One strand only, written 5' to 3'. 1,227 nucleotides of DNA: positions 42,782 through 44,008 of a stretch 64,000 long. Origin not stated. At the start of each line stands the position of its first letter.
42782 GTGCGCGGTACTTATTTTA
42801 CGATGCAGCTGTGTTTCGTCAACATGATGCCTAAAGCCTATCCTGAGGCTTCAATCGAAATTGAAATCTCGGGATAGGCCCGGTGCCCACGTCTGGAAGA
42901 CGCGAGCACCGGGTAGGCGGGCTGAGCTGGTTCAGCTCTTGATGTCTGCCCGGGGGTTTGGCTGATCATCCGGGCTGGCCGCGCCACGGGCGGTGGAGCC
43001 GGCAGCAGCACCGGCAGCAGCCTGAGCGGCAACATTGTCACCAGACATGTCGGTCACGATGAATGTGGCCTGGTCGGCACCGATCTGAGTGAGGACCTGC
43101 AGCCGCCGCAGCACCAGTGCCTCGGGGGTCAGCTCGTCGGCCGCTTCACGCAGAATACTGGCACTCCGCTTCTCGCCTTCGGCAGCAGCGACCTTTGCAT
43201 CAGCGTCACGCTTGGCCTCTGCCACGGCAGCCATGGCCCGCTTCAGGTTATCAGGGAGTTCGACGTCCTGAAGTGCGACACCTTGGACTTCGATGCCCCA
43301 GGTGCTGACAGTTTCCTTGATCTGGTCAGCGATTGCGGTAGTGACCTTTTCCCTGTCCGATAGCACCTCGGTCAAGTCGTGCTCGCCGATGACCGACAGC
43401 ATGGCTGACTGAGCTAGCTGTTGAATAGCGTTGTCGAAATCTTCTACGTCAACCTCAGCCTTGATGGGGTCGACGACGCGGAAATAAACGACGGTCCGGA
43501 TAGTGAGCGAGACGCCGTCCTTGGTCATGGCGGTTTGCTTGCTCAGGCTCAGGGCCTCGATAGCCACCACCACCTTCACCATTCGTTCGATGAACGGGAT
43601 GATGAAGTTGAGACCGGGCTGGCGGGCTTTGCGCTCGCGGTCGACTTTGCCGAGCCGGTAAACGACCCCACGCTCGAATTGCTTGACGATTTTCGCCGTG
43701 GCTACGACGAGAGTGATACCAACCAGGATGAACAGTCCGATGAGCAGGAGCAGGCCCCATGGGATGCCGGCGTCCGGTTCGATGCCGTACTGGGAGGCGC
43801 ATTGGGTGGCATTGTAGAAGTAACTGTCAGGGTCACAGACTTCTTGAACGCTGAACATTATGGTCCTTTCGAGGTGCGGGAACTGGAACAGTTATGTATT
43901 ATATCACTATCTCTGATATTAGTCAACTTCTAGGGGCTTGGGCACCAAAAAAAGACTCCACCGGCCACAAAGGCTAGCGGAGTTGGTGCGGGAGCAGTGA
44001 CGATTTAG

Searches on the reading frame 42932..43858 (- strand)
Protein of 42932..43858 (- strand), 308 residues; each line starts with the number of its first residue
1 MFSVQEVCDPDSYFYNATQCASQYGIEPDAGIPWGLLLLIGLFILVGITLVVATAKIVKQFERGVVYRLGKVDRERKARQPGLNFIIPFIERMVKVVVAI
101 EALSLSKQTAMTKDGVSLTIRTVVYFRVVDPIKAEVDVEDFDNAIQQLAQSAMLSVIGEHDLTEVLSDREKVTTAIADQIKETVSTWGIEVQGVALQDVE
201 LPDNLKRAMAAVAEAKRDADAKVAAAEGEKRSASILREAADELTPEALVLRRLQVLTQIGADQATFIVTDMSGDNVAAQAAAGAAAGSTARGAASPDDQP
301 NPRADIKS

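Call 3: search_protein_families(library=pfam, proteins=[window:42932-43858:-], max_evalue=0.01)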
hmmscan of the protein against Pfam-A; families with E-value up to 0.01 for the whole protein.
window:42932-43858:- (308 aa): 2 families
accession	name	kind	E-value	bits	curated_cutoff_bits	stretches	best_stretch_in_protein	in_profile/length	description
PF01145.31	Band_7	-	1.3e-40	139.7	23.6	1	57-230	2-176/176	SPFH domain / Band 7 family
PF13421.11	Band_7_1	-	7.7e-06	26.1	24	1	133-211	125-205/211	SPFH domain-Band 7 family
